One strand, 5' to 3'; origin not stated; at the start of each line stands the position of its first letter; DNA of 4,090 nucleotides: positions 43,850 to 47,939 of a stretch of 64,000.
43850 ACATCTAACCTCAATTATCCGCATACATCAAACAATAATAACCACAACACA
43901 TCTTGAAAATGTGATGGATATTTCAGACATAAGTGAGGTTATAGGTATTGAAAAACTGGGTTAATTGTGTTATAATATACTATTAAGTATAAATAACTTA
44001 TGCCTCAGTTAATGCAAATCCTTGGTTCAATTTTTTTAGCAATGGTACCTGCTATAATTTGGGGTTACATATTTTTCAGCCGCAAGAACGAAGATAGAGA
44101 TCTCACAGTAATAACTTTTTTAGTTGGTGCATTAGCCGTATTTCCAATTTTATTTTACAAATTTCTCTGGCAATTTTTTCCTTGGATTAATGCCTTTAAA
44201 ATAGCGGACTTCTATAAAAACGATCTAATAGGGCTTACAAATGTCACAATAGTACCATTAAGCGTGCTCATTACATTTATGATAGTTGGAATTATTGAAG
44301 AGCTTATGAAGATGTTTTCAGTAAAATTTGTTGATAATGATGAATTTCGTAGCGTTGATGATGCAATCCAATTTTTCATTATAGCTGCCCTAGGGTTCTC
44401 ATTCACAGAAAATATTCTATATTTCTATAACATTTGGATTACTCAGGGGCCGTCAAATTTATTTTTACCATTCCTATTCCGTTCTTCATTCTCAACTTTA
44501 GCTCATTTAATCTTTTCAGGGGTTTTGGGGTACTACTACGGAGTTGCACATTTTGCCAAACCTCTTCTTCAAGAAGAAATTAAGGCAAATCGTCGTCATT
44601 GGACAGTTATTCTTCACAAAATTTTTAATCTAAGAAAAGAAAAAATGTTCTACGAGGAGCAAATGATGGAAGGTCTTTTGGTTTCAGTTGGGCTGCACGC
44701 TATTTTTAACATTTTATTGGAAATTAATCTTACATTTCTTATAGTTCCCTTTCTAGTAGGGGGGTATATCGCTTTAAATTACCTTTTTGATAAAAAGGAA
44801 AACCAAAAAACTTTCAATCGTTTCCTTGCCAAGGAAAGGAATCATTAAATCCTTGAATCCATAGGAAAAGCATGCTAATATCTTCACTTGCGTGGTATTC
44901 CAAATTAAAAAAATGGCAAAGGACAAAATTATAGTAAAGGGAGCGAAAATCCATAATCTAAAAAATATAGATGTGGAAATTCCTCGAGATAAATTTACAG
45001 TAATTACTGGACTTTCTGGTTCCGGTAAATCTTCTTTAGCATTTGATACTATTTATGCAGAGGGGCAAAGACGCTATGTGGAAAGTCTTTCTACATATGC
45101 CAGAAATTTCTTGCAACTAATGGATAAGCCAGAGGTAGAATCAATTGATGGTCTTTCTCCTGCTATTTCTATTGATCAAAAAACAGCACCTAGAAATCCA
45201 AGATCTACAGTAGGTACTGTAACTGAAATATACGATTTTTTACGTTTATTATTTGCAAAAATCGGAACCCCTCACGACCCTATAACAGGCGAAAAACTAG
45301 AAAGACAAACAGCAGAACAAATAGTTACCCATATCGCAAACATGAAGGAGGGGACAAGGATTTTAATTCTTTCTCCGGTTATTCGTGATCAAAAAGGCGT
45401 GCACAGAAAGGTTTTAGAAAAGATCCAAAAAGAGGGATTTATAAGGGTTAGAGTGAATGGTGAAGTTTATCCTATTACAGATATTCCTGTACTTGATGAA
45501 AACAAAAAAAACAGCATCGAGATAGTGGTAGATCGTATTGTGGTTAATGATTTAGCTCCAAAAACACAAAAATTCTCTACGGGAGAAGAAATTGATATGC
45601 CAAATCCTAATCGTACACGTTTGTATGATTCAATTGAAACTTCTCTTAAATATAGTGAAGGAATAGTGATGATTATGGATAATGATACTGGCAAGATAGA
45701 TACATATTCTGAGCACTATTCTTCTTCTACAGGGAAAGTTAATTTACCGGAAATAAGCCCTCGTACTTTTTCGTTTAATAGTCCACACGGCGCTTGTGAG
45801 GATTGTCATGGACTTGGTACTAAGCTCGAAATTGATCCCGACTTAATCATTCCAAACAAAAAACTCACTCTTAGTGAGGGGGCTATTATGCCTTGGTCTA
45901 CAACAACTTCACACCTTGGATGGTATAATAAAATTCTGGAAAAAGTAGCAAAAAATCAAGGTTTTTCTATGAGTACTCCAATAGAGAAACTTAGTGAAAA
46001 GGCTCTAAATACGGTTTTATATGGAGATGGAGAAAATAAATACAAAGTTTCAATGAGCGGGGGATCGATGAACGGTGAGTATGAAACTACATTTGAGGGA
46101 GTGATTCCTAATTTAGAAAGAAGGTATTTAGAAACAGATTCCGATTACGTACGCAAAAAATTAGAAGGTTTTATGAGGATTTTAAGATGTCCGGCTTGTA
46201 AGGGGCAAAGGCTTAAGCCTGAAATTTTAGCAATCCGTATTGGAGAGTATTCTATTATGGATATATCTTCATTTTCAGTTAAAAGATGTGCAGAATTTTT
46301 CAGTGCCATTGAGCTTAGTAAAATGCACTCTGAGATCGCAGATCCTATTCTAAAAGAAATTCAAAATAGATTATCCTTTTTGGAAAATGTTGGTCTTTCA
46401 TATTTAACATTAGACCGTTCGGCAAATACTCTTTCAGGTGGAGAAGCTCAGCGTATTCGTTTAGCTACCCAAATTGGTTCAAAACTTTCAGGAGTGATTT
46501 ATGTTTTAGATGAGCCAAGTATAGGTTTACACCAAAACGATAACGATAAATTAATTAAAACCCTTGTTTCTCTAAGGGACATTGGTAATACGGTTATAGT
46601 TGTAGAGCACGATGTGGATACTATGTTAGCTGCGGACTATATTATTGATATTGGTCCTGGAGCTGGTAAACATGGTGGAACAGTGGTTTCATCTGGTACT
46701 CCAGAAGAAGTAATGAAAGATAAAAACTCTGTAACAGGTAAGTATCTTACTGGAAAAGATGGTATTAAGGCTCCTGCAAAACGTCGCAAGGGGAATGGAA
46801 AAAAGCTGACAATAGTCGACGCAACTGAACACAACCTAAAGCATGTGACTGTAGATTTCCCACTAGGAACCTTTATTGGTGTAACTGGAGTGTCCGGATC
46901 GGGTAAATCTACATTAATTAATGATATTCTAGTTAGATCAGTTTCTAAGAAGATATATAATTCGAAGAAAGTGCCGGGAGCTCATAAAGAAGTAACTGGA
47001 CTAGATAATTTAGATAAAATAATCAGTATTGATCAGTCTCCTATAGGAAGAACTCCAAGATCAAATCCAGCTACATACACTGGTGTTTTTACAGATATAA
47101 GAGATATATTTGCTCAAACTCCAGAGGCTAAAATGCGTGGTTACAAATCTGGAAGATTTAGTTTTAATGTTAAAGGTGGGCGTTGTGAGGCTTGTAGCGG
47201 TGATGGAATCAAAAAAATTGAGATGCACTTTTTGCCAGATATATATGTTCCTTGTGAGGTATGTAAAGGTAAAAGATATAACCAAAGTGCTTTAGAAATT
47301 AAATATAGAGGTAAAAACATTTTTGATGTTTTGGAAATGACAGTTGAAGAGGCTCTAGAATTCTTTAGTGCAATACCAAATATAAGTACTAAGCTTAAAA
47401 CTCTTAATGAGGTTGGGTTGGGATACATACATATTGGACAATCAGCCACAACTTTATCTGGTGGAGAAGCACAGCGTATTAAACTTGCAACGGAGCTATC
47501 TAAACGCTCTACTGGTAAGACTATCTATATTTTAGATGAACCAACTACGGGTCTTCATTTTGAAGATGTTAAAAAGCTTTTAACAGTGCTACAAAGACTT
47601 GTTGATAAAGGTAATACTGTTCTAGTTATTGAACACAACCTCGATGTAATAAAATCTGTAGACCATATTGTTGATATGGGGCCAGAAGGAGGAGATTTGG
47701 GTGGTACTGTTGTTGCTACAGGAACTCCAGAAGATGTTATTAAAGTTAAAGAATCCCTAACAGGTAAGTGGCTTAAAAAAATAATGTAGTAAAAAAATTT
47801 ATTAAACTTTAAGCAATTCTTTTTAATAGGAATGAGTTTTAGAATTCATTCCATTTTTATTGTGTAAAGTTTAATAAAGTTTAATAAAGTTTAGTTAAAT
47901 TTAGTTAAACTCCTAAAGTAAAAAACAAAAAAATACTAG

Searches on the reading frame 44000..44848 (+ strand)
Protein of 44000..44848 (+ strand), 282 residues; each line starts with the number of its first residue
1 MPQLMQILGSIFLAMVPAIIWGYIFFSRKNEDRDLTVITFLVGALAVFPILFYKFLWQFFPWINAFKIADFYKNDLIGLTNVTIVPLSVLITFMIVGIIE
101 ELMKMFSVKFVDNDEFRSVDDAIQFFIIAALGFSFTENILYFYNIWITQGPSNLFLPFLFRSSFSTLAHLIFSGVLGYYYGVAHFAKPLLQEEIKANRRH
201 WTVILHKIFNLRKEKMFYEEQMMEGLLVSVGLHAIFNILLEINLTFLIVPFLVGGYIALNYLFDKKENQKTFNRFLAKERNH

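Call 7: search_protein_families(library=pfam, proteins=[window:44000-44848:+], max_evalue=0.001)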
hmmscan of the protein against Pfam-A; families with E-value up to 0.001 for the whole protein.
window:44000-44848:+ (282 aa): 1 family
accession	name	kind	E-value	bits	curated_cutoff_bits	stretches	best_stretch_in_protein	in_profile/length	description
PF13367.11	PrsW-protease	-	1.9e-22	80.2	23.5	1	33-248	3-189/196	PrsW family intramembrane metalloprotease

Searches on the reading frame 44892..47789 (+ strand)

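Call 7: search_protein_families(library=pfam, proteins=[window:44892-47789:+], max_evalue=0.001)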
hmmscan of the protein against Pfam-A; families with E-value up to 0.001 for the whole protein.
window:44892-47789:+ (965 aa): 13 families
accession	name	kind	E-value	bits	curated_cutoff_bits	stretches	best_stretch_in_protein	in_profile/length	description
PF17755.6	UvrA_DNA-bind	-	3.5e-38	130.7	23.2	1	315-425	1-109/110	UvrA DNA-binding domain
PF17760.6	UvrA_inter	-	1.3e-33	115.5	23.3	1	139-264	1-108/109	UvrA interaction domain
PF00005.33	ABC_tran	-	3e-22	80.1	25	1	812-886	70-137/137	ABC transporter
PF02463.25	SMC_N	-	1.7e-12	47.7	40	0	853-929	135-211/220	RecF/RecN/SMC N terminal domain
PF13555.12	AAA_29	-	5.2e-08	33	27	0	652-678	15-41/61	P-loop containing region of AAA domain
PF03193.22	RsgA_GTPase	-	4.7e-06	27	30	0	629-682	76-129/174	RsgA GTPase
PF13191.12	AAA_16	-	9.2e-06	26.7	32.6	0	30-87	21-84/167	AAA ATPase domain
PF20703.3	nSTAND1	-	1.5e-05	25.2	27.1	0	31-56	31-56/379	Novel STAND NTPase 1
PF13304.12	AAA_21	-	2.1e-05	25.2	27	0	855-911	238-294/304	AAA domain, putative AbiEii toxin, Type IV TA system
PF00684.25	DnaJ_CXXCXGXG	-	0.00016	22.3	32.7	0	763-795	16-51/65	DnaJ central domain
PF13401.12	AAA_22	-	0.00039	21.2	27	0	33-90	5-33/130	AAA domain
PF13175.12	AAA_15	-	0.00055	20.1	32.1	0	838-909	298-362/374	AAA ATPase domain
PF25199.1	nSTAND_NTPase5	-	0.00075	19.8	34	0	638-687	21-69/145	Novel STAND NTPase 5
